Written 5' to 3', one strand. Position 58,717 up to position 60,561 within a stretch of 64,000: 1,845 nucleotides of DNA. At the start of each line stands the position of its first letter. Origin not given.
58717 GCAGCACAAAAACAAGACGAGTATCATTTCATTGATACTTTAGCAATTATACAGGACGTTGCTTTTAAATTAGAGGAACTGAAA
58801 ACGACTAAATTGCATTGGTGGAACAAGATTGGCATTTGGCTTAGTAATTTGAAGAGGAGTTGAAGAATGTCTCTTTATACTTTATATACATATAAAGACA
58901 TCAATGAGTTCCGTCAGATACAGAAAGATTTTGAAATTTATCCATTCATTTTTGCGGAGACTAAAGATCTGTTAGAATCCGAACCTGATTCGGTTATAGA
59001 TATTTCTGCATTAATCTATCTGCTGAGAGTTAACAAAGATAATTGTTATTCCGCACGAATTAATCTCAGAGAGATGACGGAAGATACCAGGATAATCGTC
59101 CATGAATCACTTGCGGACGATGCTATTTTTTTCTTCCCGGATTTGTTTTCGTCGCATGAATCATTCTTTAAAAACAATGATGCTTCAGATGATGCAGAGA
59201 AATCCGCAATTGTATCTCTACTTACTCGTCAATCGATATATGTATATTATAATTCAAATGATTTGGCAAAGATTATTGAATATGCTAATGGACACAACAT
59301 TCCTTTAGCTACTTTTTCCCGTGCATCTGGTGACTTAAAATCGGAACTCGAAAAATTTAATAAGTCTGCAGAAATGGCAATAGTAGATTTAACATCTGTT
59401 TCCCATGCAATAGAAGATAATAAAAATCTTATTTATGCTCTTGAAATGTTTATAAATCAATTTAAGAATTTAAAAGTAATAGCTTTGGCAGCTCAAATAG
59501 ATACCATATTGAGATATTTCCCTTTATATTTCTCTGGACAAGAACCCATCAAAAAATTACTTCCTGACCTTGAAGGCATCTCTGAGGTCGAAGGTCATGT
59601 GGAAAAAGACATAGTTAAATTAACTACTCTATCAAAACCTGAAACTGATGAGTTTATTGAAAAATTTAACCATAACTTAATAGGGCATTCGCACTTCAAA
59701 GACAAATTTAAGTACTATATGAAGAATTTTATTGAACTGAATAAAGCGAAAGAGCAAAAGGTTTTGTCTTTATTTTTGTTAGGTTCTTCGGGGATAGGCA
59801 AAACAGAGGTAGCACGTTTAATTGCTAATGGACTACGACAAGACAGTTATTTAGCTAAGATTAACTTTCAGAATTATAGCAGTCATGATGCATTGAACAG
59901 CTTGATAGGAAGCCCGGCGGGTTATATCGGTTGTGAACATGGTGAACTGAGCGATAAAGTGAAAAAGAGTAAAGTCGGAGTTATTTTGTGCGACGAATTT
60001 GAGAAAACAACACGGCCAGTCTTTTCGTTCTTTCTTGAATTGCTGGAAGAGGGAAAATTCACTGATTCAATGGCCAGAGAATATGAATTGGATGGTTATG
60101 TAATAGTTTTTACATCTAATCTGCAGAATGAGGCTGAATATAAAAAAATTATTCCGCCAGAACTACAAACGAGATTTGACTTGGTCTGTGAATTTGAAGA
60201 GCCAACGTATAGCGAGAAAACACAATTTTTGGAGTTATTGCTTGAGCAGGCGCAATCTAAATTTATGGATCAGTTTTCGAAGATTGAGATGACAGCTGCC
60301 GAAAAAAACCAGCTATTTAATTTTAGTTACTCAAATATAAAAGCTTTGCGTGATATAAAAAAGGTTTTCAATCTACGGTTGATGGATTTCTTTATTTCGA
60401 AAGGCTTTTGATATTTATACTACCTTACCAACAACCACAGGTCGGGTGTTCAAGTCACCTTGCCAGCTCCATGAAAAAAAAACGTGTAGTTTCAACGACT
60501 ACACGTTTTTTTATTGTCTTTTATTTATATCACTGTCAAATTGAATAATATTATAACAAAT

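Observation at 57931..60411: Two-gene module: 310-aa unknown protein plus a stand-alone ClpB-like AAA+ ATPase (Dodola-like or new)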

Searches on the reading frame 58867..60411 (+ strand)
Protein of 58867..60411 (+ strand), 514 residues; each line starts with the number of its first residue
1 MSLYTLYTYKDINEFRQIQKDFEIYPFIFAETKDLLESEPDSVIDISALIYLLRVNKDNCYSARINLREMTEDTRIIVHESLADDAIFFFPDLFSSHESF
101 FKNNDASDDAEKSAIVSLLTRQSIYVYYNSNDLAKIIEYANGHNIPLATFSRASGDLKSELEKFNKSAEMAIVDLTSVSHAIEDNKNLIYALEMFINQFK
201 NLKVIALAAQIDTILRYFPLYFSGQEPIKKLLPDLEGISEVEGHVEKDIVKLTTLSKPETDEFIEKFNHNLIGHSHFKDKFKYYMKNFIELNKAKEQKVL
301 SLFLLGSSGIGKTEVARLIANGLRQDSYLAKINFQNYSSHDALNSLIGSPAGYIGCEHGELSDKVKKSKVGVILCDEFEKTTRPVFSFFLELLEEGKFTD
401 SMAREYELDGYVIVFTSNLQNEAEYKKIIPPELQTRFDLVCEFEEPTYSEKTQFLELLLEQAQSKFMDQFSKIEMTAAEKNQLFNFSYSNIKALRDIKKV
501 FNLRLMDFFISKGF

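Call 3: search_protein_families(library=padloc, proteins=[window:58867-60411:+], max_evalue=0.01)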
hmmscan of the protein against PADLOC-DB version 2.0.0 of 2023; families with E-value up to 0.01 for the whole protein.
window:58867-60411:+ (514 aa): 7 families
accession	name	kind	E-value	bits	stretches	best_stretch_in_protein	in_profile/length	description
PDLC04605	PDC-M37B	-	1.1e-158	527.6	1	3-510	3-512/518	-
PDLC04606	PDC-M37B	-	5.8e-106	352.9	1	126-508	6-382/390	-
PDLC03838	DolB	-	6.9e-30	102.5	1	177-505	57-363/375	-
PDLC02196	IetA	-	1.7e-05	22.4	1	281-330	104-153/374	-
PDLC00914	TRIP13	-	1.9e-05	22.3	0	429-492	201-263/302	TRIP13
PDLC02195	IetA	-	0.0023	15.3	0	287-332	125-170/395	-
PDLC01993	RtcR--CARF_AAA_HTH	-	0.0028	14.2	1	301-488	206-398/523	-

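Call 4: search_protein_families(library=pfam, proteins=[window:58867-60411:+], max_evalue=0.01)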
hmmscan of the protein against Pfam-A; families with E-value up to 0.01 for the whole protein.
window:58867-60411:+ (514 aa): 8 families
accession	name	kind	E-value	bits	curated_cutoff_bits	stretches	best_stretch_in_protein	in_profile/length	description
PF07724.20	AAA_2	-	1e-22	81.4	27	1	298-426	2-132/166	AAA domain (Cdc48 subfamily)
PF07728.20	AAA_5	-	6.6e-09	36.3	22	1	302-437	2-139/139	AAA domain (dynein-related subfamily)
PF00158.32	Sigma54_activat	-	1.7e-06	28.2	20.2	1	285-414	8-139/168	Sigma-54 interaction domain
PF00004.35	AAA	-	2.5e-05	25.2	21.2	1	303-443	2-129/131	ATPase family associated with various cellular activities (AAA)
PF13401.12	AAA_22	-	0.00034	21.4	27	1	301-394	7-109/130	AAA domain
PF13191.12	AAA_16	-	0.0029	18.5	32.6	1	291-337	16-63/167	AAA ATPase domain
PF20720.3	nSTAND3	-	0.0056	16.8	27.2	0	301-330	19-47/155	Novel STAND NTPase 3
PF06309.17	Torsin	-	0.0058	17.2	27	0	261-325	17-79/127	Torsin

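Call 5: search_protein_families(library=ncbifam, proteins=[window:58867-60411:+], max_evalue=0.01)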
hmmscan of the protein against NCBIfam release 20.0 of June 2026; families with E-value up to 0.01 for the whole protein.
window:58867-60411:+ (514 aa): 21 families
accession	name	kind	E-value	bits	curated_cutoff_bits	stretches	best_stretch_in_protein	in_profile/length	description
TIGR03346.1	chaperone_ClpB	equivalog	2.6e-26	92.3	1232.1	1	299-504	595-821/853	ATP-dependent chaperone ClpB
TIGR02639.1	ClpA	equivalog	4.5e-25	88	993.15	1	295-507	483-713/734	ATP-dependent Clp protease ATP-binding subunit ClpA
TIGR03345.1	VI_ClpV1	equivalog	1.1e-20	73.5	884.95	1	295-432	591-731/852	type VI secretion system ATPase TssH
NF033606.1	heat_AAA_ClpK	exception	2.9e-19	68.5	1900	1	298-422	642-768/949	heat shock survival AAA family ATPase ClpK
NF008118.0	PRK10865.1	equivalog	4.4e-19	67.9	1417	1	298-422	597-723/857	ATP-dependent chaperone ClpB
NF033607.0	disagg_AAA_ClpG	exception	4.2e-18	64.7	1900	1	299-426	622-751/932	AAA family protein disaggregase ClpG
NF008263.0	PRK11034.1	equivalog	7.4e-18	63.8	1350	1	296-427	485-615/758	ATP-dependent Clp protease ATP-binding subunit ClpA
TIGR02881.1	spore_V_K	equivalog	3.4e-09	36.1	422.95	1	294-497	37-230/261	stage V sporulation protein K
NF003233.0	PRK04195.2-3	equivalog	0.00085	18.3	471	1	269-350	9-86/504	replication factor C large subunit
TIGR00635.1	ruvB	equivalog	0.0014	17.7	299.05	1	279-325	10-56/305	Holliday junction branch migration DNA helicase RuvB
NF011525.0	PRK14964.1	equivalog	0.0015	17.4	554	0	300-321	36-57/493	DNA polymerase III subunits gamma and tau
NF008485.2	PRK11388.1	equivalog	0.0015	16.9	551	1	285-416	341-471/643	dihydroxyacetone kinase operon transcriptional regulator DhaR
NF042959.1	IteA_antiphage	equivalog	0.0023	17.1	510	0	279-324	105-150/367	anti-phage ATPase IteA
NF003230.0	PRK04195.1-6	equivalog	0.0023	16.7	441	1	269-349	14-87/494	replication factor C large subunit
NF005992.0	PRK08116.1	subfamily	0.0024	17.1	189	1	273-329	92-144/269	hypothetical protein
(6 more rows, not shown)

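Call 15: find_homologous_proteins(query=window:58867-60411:+, max_evalue=0.001)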
Query window:58867-60411:+ (514 aa): 2813 proteins with E <= 0.001 among 8000 candidates; the best 120 are listed.
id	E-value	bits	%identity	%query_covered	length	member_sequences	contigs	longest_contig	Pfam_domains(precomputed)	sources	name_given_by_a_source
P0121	0.0e+0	1124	100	100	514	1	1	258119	PF00158.33,PF07724.21,PF07728.21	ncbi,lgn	ncbi:MAG: AAA family ATPase [Bacillota bacterium]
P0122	0.0e+0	1015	90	100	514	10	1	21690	PF00158.33,PF07724.21,PF13401.13,PF07728.21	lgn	-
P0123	7.7e-274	927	82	100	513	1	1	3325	PF00158.33,PF07724.21,PF07728.21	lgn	-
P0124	3.3e-263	892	79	100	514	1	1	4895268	PF00158.33,PF07724.21,PF00004.36,PF13401.13,PF07728.21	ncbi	-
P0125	8.5e-237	805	75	95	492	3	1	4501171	PF07724.21,PF07728.21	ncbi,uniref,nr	ncbi:ATPase [Methanosarcina barkeri CM1]|uniref:ATPase n=1 Tax=Methanosarcina barkeri CM1 TaxID=7963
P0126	7.5e-235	798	73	95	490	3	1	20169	PF00158.33,PF07724.21,PF00004.36,PF07728.21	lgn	-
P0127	8.0e-235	798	73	97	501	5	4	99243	PF00158.33,PF07724.21,PF07728.21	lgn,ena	-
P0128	3.8e-230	783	68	100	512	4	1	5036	PF00158.33,PF07724.21,PF07728.21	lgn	-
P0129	8.6e-229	778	69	100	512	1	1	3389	PF00158.33,PF07724.21,PF07728.21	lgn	-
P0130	1.3e-228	778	69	100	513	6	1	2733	PF07724.21,PF07728.21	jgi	jgi:Cdc6-like AAA superfamily ATPase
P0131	3.4e-228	776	69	100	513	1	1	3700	PF00158.33,PF07724.21,PF07728.21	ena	-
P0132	2.4e-227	773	68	100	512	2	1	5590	PF00158.33,PF07724.21,PF13401.13,PF07728.21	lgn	-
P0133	1.0e-225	768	68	100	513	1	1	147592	PF00158.33,PF07724.21,PF00004.36,PF07728.21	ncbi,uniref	ncbi:AAA family ATPase [Desulfitobacterium sp. THU1]|uniref:AAA family ATPase n=1 Tax=Desulfitobacte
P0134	1.5e-225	768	67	100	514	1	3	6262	PF00158.33,PF07724.21,PF00004.36,PF13401.13,PF07728.21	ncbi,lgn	-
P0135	4.7e-225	766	68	100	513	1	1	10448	PF07724.21,PF07728.21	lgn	-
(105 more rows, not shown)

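Call 30: predict_structure(alignment_id=A2)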
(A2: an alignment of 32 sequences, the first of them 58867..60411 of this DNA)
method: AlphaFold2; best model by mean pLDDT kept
length: 514 residues; sequences in the alignment: 32
mean_pLDDT: 78.2   pTM: 0.58
mean pLDDT of the five models: 78.2, 73.5, 64.0, 60.5, 59.1
residues with pLDDT >= 90: 148; 70-90: 241; 50-70: 71; < 50: 54
segments of 3 or more residues with pLDDT < 50: 103-119, 242-247, 336-360, 400-405
pLDDT, mean of each block of 10 residues (from residue 1): 85 79 82 87 89 76 86 92 90 90 43 35 82 86 81 55 65 79 59 70 83 69 82 80 52 90 94 92 93 90 91 91 80 56 35 38 68 84 72 71 60 92 90 91 90 94 87 88 89 87 90 84
secondary structure, 60 per line:
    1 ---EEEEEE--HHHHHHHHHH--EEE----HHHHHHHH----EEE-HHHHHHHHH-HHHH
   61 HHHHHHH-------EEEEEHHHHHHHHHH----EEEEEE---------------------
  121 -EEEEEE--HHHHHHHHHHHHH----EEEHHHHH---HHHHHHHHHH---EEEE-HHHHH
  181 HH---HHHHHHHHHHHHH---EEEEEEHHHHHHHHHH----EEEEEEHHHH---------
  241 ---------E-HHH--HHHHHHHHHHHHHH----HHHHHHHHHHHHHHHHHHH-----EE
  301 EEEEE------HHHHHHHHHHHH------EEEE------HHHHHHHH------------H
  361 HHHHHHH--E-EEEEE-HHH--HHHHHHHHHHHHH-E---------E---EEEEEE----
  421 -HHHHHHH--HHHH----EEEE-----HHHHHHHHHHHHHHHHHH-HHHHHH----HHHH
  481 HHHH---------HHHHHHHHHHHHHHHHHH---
elements in order: E4-9 H12-21 E24-26 H31-38 E43-45 H47-55 H57-67 E75-79 H80-89 E94-99 E122-127 H130-142 E147-149 H150-154 H158-167 E171-174 H176-182 H186-198 E202-207 H208-217 E222-227 H228-231 H257-270 H275-293 E299-305 H312-323 E330-333 H340-347 H360-367 E372-376 H383-395 E411-416 H422-428 H431-434 E439-442 H448-465 H467-472 H477-484 H494-511

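Call 32: search_solved_structures(query=A2, max_evalue=0.001)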
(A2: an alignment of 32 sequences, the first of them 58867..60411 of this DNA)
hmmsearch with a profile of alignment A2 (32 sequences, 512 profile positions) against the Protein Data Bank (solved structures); distinct sequences matched with E-value up to 0.001: 49.
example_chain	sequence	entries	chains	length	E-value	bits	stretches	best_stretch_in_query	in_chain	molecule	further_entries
3j3t_A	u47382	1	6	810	9e-29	103.6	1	293-425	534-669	Negative regulator of genetic competence ClpC/MecB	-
29hb_b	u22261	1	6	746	1.5e-28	102.9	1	253-505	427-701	ATP-dependent Clp protease, ATP-binding subunit ClpE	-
6em9_A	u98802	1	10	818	2.9e-28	101.9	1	247-419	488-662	ATP-dependent Clp protease ATP-binding subunit ClpC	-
6em8_A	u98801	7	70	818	2.9e-28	101.9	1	248-419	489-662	ATP-dependent Clp protease ATP-binding subunit ClpC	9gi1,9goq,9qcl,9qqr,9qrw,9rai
3j3r_A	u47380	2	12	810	8.6e-28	100.4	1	293-425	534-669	Negative regulator of genetic competence ClpC/MecB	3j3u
3j3s_A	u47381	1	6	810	8.7e-28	100.4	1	293-425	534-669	Negative regulator of genetic competence ClpC/MecB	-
7abr_A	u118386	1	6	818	8.9e-28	100.3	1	293-425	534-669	Negative regulator of genetic competence ClpC/MecB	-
4lj4_A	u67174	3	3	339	2e-27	99.2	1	294-503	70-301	Chaperone protein ClpB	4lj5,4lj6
4lj8_A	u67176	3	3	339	2.5e-27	98.9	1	294-503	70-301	Chaperone protein ClpB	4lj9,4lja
8xon_S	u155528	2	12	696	3.2e-27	98.5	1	248-419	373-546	NDP-hexose 4-ketoreductase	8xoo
9if4_A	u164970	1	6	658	3.2e-27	98.5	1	247-419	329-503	ATP-dependent Clp protease ATP-binding subunit ClpC1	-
9ip0_A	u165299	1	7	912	6.5e-27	97.5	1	299-504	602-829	Chaperone protein ClpB1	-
8a8u_A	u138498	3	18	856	6.7e-27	97.5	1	247-419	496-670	ATP-dependent Clp protease ATP-binding subunit ClpC1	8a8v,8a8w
4lj7_A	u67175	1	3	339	1e-26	96.8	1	294-503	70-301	Chaperone protein ClpB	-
4fct_A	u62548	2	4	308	2e-26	95.9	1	297-503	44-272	Chaperone protein ClpB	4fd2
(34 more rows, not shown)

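Call 37: search_dna_similar(query=window:58867-60411:+, collection=plasmids, mode=protein, max_rows=40, rows=spread, max_evalue=1e-8)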
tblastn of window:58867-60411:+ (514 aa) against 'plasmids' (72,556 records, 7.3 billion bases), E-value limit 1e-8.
Records with a match: 1745; places in all: 1809; records where one place covers at least 80% of the query: 0.
Best place of each record, by identity: <60% 1745.
By first word of the organism name: Klebsiella 1108; Listeria 79; Enterobacter 79; Enterococcus 56; Acinetobacter 46; Escherichia 44; Lactococcus 23; Azospirillum 21; Rhodococcus 14; Cronobacter 13; and 95 more.
By predicted mobility (MOB-suite, as given by PLSDB): conjugative 988; non-mobilizable 531; mobilizable 226.
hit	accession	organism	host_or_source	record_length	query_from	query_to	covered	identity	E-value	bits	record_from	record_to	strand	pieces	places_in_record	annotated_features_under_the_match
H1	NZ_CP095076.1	Halobacillus amylolyticus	single cell,Saltern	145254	118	505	75%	35.6%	8e-41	164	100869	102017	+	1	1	AAA family ATPase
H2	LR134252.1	Raoultella terrigena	environmental,Ropy milk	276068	228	514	56%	26.1%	1e-13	82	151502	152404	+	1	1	clpC_1: ATPase | clpK: heat shock survival AAA family ATPase ClpK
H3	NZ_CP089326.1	Klebsiella pneumoniae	pure culture,raw milk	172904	228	514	56%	26.1%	1e-13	82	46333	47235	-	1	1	clpK: heat shock survival AAA family ATPase ClpK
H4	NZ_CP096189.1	Enterobacter roggenkampii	sink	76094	228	514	56%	26.1%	2e-13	81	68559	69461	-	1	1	clpK: heat shock survival AAA family ATPase ClpK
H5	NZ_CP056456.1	Enterobacter hormaechei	culture,Freshwater sample from ...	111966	228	514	56%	26.1%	2e-13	81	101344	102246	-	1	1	clpK: heat shock survival AAA family ATPase ClpK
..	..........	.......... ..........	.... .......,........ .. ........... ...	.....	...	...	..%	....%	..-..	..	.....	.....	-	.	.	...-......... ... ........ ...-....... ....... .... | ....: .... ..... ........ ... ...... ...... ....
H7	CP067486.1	Klebsiella pneumoniae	Homo sapiens,respiratory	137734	228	514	56%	26.1%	2e-13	81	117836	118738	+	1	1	clpK: heat shock survival AAA family ATPase ClpK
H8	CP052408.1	Klebsiella pneumoniae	Homo sapiens,blood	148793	228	514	56%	26.1%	2e-13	81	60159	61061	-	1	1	clpK: heat shock survival AAA family ATPase ClpK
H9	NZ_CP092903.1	Klebsiella pneumoniae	Homo sapiens,Sputum specimen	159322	228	514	56%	26.1%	2e-13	81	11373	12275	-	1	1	clpK: heat shock survival AAA family ATPase ClpK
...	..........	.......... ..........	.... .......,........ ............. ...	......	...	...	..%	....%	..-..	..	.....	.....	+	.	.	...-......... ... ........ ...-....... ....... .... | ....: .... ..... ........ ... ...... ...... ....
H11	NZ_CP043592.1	Klebsiella pneumoniae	Homo sapiens,Pure Culture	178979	228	514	56%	26.1%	2e-13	81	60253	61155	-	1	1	clpK: heat shock survival AAA family ATPase ClpK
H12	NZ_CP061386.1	Klebsiella pneumoniae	Homo sapiens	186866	228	514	56%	26.1%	2e-13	81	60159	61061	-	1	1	clpK: heat shock survival AAA family ATPase ClpK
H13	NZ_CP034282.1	Klebsiella pneumoniae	-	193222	228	514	56%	26.1%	2e-13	81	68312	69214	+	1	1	clpK: heat shock survival AAA family ATPase ClpK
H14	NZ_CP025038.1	Klebsiella pneumoniae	Homo sapiens,urine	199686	228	514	56%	26.1%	2e-13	81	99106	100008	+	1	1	clpK: heat shock survival AAA family ATPase ClpK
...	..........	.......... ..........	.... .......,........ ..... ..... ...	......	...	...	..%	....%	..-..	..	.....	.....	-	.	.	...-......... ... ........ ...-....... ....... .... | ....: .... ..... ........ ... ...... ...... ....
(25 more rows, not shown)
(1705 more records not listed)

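Call 45: fold_search(model_id=the predicted structure, library=pdb)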
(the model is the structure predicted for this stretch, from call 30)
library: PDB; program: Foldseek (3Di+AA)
matches with E <= 10: 1738; with E <= 0.001: 891
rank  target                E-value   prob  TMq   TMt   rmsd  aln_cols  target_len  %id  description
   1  9if4_C                2.1e-15  1.00  0.42  0.37  20.6       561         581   17  Structure of the Mycobacterium Tuberculosis ClpC1P1P2 complex bound to the activator Bz-Leu-Leu (released 2025-08-27)
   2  9if4_E                2.6e-15  1.00  0.41  0.38  20.6       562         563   18  Structure of the Mycobacterium Tuberculosis ClpC1P1P2 complex bound to the activator Bz-Leu-Leu (released 2025-08-27)
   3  9if4_D                2.8e-15  1.00  0.41  0.37  21.0       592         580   16  Structure of the Mycobacterium Tuberculosis ClpC1P1P2 complex bound to the activator Bz-Leu-Leu (released 2025-08-27)
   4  8ycx_B                7.6e-15  1.00  0.40  0.35  20.1       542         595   18  CryoEM structure of M. tuberculosis ClpC1P1P2 complex bound to bortezomib, conformation 2 (released 2025-03-19)
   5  9if4_B                2.1e-14  1.00  0.42  0.39  20.3       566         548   17  Structure of the Mycobacterium Tuberculosis ClpC1P1P2 complex bound to the activator Bz-Leu-Leu (released 2025-08-27)
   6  9jvp_C                3.5e-14  1.00  0.41  0.36  20.2       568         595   16  CryoEM structure of M. tuberculosis ClpC1P1P2 complex bound to bortezomib, conformation 3 (released 2025-03-19)
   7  9jvp_B                5.0e-14  1.00  0.41  0.36  20.3       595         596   17  CryoEM structure of M. tuberculosis ClpC1P1P2 complex bound to bortezomib, conformation 3 (released 2025-03-19)
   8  9jvp_D                5.3e-14  1.00  0.41  0.38  20.2       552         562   17  CryoEM structure of M. tuberculosis ClpC1P1P2 complex bound to bortezomib, conformation 3 (released 2025-03-19)
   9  7uiy_D                7.2e-14  1.00  0.42  0.38  21.6       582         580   15  ClpAP complex bound to ClpS N-terminal extension, class IIIa (released 2022-10-26)
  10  8ycx_D                2.1e-13  1.00  0.42  0.39  20.6       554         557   18  CryoEM structure of M. tuberculosis ClpC1P1P2 complex bound to bortezomib, conformation 2 (released 2025-03-19)
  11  9rai_d                2.8e-13  1.00  0.40  0.28  24.3       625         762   16  Structure of the S.aureus MecA/ClpC/ClpP degradation system (released 2025-09-10)
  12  8a8w_D                3.3e-13  1.00  0.41  0.37  21.3       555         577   17  Mycobacterium tuberculosis ClpC1 hexamer structure bound to the natural product antibiotic Ecumycin (class 1) (released 2022-10-26)
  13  9a66_A                3.3e-13  1.00  0.39  0.26  23.8       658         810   16  Integrative model of CLPC-CLPP by crosslinking MS and deep learning (released 2024-09-18)
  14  9jvp_E                3.8e-13  1.00  0.40  0.37  18.3       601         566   17  CryoEM structure of M. tuberculosis ClpC1P1P2 complex bound to bortezomib, conformation 3 (released 2025-03-19)
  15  8a8u_B                4.0e-13  1.00  0.42  0.38  20.6       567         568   18  Mycobacterium tuberculosis ClpC1 hexamer structure (released 2022-10-26)
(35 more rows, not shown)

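Call 73: fold_search(model_id=the predicted structure, library=viral)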
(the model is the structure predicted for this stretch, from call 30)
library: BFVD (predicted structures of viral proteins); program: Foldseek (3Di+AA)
matches with E <= 10: 1421; with E <= 0.001: 297
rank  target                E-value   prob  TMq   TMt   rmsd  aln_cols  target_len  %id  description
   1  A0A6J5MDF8            1.2e-12  1.00  0.42  0.44  13.6       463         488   17  AAA domain containing protein [uncultured Caudovirales phage]
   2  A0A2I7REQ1            1.7e-12  1.00  0.39  0.28  21.3       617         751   15  (no name in the UniProt tables at hand)
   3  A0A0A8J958            2.1e-12  1.00  0.39  0.32  17.6       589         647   16  ATP-dependent Clp protease ATP-binding subunit ClpA [Klebsiella phage K64-1]
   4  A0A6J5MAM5            5.6e-12  1.00  0.40  0.55   5.8       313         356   21  AAA domain containing protein [uncultured Caudovirales phage]
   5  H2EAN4                5.7e-11  1.00  0.38  0.42  13.4       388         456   16  Lon protease-like protein [Megavirus courdo7]
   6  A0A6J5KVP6            6.8e-11  1.00  0.40  0.28  20.5       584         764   16  ATP-dependent Clp protease ATP-binding subunit [uncultured Caudovirales phage]
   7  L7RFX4                5.1e-10  1.00  0.37  0.20   5.2       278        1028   19  ATP-dependent Lon protease, bacterial type [Acanthamoeba polyphaga moumouvirus]
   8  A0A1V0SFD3            5.7e-10  1.00  0.21  0.24  19.1       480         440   15  AAA family ATPase [Hokovirus HKV1]
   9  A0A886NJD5            6.0e-10  1.00  0.34  0.32  19.1       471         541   17  (no name in the UniProt tables at hand)
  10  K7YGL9                6.8e-10  1.00  0.35  0.28  12.7       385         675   16  Lon protease-like protein [Megavirus courdo11]
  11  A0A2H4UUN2            1.0e-09  1.00  0.34  0.36  25.7       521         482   16  ATP-dependent Lon protease [Bodo saltans virus]
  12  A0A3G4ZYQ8            1.2e-09  1.00  0.37  0.24  25.2       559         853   15  AAA family ATPase [Gaeavirus sp.]
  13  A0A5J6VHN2            1.7e-09  1.00  0.35  0.21  20.1       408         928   15  Lon protease (S16) C-terminal proteolytic domain protein [Megaviridae environmental sample]
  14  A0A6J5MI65            4.5e-09  1.00  0.29  0.37   9.4       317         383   14  COG0714 MoxR-like ATPases [uncultured Caudovirales phage]
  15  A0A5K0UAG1            4.8e-09  1.00  0.36  0.26  24.7       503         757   13  ATP-dependent Lon protease [Yasminevirus sp. GU-2018]
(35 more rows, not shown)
